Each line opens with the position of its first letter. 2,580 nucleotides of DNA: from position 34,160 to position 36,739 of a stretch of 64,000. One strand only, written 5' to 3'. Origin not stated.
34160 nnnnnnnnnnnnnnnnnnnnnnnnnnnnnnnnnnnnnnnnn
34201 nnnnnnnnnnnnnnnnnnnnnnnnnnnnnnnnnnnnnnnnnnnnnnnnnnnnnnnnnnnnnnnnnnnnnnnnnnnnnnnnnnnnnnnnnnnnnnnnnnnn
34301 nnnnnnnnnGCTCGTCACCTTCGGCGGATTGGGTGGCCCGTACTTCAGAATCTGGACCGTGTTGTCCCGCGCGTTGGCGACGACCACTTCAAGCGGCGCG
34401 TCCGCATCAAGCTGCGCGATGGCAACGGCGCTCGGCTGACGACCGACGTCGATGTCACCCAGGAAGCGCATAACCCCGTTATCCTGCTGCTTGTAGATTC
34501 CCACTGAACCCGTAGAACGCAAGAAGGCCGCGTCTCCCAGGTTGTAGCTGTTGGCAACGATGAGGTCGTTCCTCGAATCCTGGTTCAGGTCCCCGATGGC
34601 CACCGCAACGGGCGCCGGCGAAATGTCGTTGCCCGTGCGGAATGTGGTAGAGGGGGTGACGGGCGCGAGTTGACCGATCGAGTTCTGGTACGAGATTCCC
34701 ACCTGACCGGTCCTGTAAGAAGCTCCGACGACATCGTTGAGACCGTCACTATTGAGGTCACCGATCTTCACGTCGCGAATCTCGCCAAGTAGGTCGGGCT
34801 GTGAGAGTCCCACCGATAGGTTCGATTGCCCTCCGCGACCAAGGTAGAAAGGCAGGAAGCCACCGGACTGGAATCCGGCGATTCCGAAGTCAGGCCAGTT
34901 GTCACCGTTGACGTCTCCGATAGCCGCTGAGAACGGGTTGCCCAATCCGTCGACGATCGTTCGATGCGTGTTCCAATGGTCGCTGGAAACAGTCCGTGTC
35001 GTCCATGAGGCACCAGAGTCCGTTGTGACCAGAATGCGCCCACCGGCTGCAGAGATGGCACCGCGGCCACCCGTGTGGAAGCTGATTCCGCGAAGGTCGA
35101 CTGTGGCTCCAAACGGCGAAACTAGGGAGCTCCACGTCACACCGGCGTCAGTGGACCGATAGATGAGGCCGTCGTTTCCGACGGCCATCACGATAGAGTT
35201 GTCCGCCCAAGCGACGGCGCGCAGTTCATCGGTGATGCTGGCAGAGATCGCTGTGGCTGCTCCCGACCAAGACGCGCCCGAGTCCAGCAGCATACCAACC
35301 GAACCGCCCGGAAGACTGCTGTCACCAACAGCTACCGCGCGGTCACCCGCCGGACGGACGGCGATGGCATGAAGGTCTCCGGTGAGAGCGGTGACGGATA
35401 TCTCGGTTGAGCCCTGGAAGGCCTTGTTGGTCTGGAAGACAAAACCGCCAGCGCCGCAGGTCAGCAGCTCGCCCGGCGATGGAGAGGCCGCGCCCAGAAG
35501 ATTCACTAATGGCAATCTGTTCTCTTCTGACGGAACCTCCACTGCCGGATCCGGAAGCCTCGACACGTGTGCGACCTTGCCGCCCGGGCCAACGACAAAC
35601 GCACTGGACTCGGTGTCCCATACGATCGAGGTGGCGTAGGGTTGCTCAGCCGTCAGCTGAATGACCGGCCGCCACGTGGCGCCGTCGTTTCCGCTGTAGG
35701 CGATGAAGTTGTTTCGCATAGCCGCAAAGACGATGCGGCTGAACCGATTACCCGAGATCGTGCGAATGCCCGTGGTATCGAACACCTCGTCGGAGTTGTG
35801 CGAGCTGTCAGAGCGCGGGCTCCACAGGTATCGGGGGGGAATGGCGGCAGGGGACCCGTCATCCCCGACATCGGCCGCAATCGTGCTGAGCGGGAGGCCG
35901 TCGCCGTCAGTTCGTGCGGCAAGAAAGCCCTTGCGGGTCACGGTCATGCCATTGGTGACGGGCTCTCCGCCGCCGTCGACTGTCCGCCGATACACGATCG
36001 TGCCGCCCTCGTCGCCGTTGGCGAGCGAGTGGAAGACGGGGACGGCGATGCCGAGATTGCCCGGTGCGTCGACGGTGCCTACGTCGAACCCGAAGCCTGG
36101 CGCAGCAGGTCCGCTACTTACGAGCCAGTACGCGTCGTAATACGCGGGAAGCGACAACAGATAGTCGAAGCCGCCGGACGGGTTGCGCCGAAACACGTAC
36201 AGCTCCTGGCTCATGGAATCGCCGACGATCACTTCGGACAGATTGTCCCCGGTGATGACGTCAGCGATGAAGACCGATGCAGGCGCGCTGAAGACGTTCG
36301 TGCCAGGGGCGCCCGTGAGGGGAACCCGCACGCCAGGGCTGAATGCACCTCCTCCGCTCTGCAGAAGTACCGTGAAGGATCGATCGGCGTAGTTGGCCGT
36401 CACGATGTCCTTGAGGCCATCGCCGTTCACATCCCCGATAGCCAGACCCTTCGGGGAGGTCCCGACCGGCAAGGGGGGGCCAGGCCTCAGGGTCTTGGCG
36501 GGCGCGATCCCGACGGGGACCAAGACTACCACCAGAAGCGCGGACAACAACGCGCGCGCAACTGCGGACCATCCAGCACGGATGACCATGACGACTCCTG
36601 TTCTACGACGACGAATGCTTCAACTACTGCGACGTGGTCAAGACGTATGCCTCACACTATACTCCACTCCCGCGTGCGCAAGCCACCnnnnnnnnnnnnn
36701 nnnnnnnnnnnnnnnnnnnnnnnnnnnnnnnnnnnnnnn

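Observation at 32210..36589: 1459-aa secreted protein combining FG-GAP/VCBS repeats, a BNR (Asp-box) propeller-like region and duplicated Ig/FN3-like modules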

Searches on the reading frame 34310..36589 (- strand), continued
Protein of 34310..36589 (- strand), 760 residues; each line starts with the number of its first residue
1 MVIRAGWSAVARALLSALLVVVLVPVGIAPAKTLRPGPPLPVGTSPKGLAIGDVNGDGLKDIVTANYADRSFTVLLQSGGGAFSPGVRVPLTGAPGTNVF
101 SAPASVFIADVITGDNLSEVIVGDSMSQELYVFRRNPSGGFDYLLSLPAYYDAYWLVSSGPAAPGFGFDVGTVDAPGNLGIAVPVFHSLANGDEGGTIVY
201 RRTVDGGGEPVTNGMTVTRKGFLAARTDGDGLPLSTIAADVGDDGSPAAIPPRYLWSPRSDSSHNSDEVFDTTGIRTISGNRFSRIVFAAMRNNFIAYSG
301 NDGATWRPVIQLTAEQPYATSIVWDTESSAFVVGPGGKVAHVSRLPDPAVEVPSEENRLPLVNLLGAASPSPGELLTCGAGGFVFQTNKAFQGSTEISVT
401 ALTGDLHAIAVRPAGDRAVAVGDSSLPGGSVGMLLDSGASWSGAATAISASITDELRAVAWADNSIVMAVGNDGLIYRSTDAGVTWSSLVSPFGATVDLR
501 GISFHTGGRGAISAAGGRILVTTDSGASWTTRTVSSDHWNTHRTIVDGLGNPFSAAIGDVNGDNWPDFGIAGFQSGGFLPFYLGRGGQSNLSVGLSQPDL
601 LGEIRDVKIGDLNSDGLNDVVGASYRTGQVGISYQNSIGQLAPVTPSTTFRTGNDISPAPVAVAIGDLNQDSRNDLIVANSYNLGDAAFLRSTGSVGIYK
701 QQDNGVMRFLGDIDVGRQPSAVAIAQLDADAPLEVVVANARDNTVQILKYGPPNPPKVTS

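Call 76: search_solved_structures(query=A5, max_evalue=0.01)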
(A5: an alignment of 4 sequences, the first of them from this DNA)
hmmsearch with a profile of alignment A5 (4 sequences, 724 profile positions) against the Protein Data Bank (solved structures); distinct sequences matched with E-value up to 0.01: 51.
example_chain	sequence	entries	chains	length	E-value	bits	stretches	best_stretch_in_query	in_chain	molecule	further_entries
5oj3_A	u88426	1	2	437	2.1e-16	62.4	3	415-485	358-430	Photosystem II stability/assembly factor HCF136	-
5ojp_A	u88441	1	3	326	1.2e-15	59.8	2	351-497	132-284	Ycf48-like protein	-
8am5_S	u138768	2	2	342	3.3e-15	58.4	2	412-500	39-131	Photosystem II assembly lipoprotein Ycf48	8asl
5ojr_A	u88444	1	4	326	3.4e-15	58.4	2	413-496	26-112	Ycf48-like protein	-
2xbg_A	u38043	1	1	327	3.6e-15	58.3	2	413-496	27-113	YCF48-LIKE PROTEIN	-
5oj5_A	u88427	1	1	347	5.1e-15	57.8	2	413-496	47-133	Ycf48-like protein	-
9etn_A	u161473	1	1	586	3.2e-09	38.6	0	46-120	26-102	Cartilage acidic protein 1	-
9ind_A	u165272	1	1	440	6e-05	24.5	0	570-671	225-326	Integrin alpha-V heavy chain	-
5nem_A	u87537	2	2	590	9.7e-05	23.8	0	570-671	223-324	Integrin alpha-V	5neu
5ner_A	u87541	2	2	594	9.9e-05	23.8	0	570-671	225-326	Integrin alpha-V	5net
9cz7_A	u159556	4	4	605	0.0001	23.7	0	570-671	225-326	Integrin alpha-V heavy chain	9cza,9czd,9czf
4um9_A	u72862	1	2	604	0.0001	23.7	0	570-671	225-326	Integrin alpha-V heavy chain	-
4um8_A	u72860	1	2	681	0.00015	23.2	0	570-671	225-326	INTEGRIN ALPHA-V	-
8w30_A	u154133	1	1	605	0.00016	23.1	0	570-671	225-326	Integrin alpha-V heavy chain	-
8ij5_E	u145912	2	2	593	0.00016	23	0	570-671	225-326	Integrin alpha-V heavy chain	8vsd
2cn2_A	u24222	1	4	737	0.00032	22.1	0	376-498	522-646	BETA-1,4-XYLOGLUCAN HYDROLASE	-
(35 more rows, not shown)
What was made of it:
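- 34994..35770 (-): Inserted six-bladed BNR/Asp-box propeller, Ycf48-like (aa 274-532); Asp-boxes at aa 299-306, 479-486, 522-529. Profile vs PDB Ycf48/HCF136 at E 2e-16 (call 76).
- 34337..34993 (-): Return linker plus FG-GAP blades 4-7 (aa 533-751); canonical Ca2+ loops at aa 559-567, 611-619, 667-675. Profile matches integrin alpha-V residues 225-361 at E 6e-5 (call 76).
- Closest known: Integrin alpha subunits with an inserted alpha-I domain. Same: Seven-bladed FG-GAP propeller with DxDxDGxxD Ca2+ hairpin loops; the family profile matches alpha-V residues 225-361 at E 6e-5 (call 76).
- The family profile hits integrin alpha-V (E 6e-5), CRTAC1 (E 3e-9) and Ycf48/HCF136 (E 2e-16) in the PDB (call 76).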

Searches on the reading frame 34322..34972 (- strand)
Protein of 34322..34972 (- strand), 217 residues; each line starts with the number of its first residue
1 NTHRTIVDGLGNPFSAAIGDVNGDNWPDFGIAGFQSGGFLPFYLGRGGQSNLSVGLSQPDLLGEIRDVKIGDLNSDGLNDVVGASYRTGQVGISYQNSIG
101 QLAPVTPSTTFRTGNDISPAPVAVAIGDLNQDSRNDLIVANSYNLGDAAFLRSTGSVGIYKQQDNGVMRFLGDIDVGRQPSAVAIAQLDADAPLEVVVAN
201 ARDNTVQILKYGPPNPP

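Call 21: search_protein_families(library=pfam, max_evalue=1, proteins=[window:34322-34972:-])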
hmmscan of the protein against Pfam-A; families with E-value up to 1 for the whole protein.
seq(217 aa): 4 families
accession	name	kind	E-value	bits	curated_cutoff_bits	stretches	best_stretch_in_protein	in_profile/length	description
PF13517.12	FG-GAP_3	-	6.8e-15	55.9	26.9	3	72-139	1-61/61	FG-GAP-like repeat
PF01839.29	FG-GAP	-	2.5e-09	37.2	22.1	3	121-145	2-26/37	FG-GAP repeat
PF23726.1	Beta-prop_RSE1_2nd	-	0.094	12.4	30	1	136-212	109-187/327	RSE1/DDB1/CPSF1 second beta-propeller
PF16743.10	PliI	-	0.1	12.7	27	0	124-152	62-89/123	Periplasmic lysozyme inhibitor of I-type lysozyme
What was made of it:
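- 34337..34993 (-): FG-GAP_3 55.9 bits and FG-GAP 37.2 bits, 3 stretches each (call 21).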

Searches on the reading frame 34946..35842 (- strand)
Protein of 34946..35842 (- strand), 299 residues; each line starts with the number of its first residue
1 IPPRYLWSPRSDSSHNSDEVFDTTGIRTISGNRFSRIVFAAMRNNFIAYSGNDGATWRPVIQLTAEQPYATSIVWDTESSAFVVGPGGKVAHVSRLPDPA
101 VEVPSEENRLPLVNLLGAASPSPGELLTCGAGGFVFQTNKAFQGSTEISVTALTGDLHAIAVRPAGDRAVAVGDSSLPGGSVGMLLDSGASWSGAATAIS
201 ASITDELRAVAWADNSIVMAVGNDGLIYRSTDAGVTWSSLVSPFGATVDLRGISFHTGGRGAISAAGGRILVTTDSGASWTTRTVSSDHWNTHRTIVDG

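Call 21: search_protein_families(library=pfam, max_evalue=1, proteins=[window:34946-35842:-])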
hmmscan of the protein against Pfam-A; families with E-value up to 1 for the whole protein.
seq(299 aa): 6 families
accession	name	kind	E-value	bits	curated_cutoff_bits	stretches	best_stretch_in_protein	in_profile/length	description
PF15902.12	Sortilin-Vps10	-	2.3e-06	27.1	33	1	187-283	8-112/446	Sortilin, neurotensin receptor 3,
PF14870.12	PSII_BNR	-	8.2e-06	25.7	27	1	190-256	220-285/303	Photosynthesis system II assembly factor YCF48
PF02012.26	BNR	-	0.0014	18.7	27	1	228-238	1-11/12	BNR/Asp-box repeat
PF02882.25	THF_DHG_CYH_C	-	0.0026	17.5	27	1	136-228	9-94/160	Tetrahydrofolate dehydrogenase/cyclohydrolase, NAD(P)-binding domain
PF21471.3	Reelin_subrepeat-B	-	0.088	13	27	0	46-67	61-82/127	Reelin subrepeat B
PF03404.22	Mo-co_dimer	-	0.75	10.2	22.7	0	246-288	29-66/138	Mo-co oxidoreductase dimerisation domain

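Call 22: find_homologous_proteins(query=window:34946-35842:-, max_evalue=0.01)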
Query seq(299 aa) (299 aa): 90 proteins with E <= 0.01 among 4872 candidates.
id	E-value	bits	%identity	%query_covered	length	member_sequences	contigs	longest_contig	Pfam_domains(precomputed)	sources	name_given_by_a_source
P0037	6.4e-15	73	38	26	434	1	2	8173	PF18962.8,PF14870.13,PF02012.27,PF15902.13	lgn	-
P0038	2.2e-13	68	48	26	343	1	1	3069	PF14870.13,PF02012.27,PF15902.13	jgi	jgi:photosystem II stability/assembly factor-like uncharacterized protein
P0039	4.0e-12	64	39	34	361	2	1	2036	PF25852.1,PF14870.13,PF02012.27,PF15902.13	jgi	jgi:photosystem II stability/assembly factor-like uncharacterized protein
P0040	6.8e-12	64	38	34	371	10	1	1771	PF25852.1,PF14870.13,PF02012.27,PF15902.13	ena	-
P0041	1.1e-11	63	32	49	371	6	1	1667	PF14870.13,PF02012.27,PF15902.13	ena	-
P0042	1.3e-11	63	32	49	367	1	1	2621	PF14870.13,PF02012.27,PF15902.13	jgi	jgi:photosystem II stability/assembly factor-like uncharacterized protein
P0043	1.5e-11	62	37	33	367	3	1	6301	PF14870.13,PF02012.27,PF15902.13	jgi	jgi:photosystem II stability/assembly factor-like uncharacterized protein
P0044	1.6e-11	62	38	34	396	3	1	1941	PF14870.13,PF02012.27,PF15902.13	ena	-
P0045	1.6e-11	62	32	49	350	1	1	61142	PF14870.13,PF02012.27,PF15902.13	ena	-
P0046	1.7e-11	62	43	23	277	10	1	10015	PF14870.13,PF02012.27,PF15902.13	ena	-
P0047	2.6e-11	62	37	34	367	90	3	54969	PF25852.1,PF14870.13,PF02012.27,PF15902.13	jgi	jgi:photosystem II stability/assembly factor-like uncharacterized protein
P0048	4.8e-11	61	35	42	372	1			PF14870.13,PF02012.27,PF15902.13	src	-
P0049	5.2e-11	61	36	42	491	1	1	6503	PF00404.25,PF14870.13,PF02012.27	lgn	-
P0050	5.3e-11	61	34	49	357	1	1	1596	PF14870.13,PF02012.27,PF15902.13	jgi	jgi:photosystem II stability/assembly factor-like uncharacterized protein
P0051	7.9e-11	60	35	34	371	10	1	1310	PF14870.13,PF02012.27,PF15902.13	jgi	jgi:photosystem II stability/assembly factor-like uncharacterized protein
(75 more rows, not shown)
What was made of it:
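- Closest known: Ycf48 / HCF136 and the widespread 'Ycf48-like' BNR propellers. Same: The insert is homologous to them: E 6e-15 in the large protein search (call 22) and E 2e-16 to PDB 5oj3 with the family profile (call 76).
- Checked: It is nonetheless clearly homologous to Ycf48-like propellers, with E down to 6e-15 against 5.8 billion proteins (call 22) and a family profile vs PDB Ycf48/HCF136 at E 2e-16 (call 76).
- The closest relatives by a wide margin are non-enzymatic Ycf48-like proteins (calls 22, 76).
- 34994..35770 (-): Ycf48-like hits at E 6e-15 (call 22).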

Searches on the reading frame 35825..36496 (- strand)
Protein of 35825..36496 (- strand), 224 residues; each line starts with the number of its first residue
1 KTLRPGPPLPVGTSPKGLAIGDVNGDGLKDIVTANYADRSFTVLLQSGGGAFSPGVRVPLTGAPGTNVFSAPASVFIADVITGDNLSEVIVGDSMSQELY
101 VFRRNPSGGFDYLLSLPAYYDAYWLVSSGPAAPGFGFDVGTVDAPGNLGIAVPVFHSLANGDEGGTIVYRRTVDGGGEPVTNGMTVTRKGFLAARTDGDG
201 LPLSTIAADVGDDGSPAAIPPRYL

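Call 21: search_protein_families(library=pfam, max_evalue=1, proteins=[window:35825-36496:-])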
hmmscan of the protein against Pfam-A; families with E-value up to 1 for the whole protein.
seq(224 aa): 2 families
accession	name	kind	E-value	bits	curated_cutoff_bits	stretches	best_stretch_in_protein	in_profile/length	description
PF13517.12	FG-GAP_3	-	2.9e-08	34.6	26.9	1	22-79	1-50/61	FG-GAP-like repeat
PF01839.29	FG-GAP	-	0.0015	18.9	22.1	1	18-37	5-24/37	FG-GAP repeat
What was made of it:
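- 35936..36496 (-): FG-GAP propeller, closing strand plus blades 1-3 (aa 32-218); canonical Ca2+ loop at aa 53-61. FG-GAP_3 34.6 bits when scanned alone (call 21).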
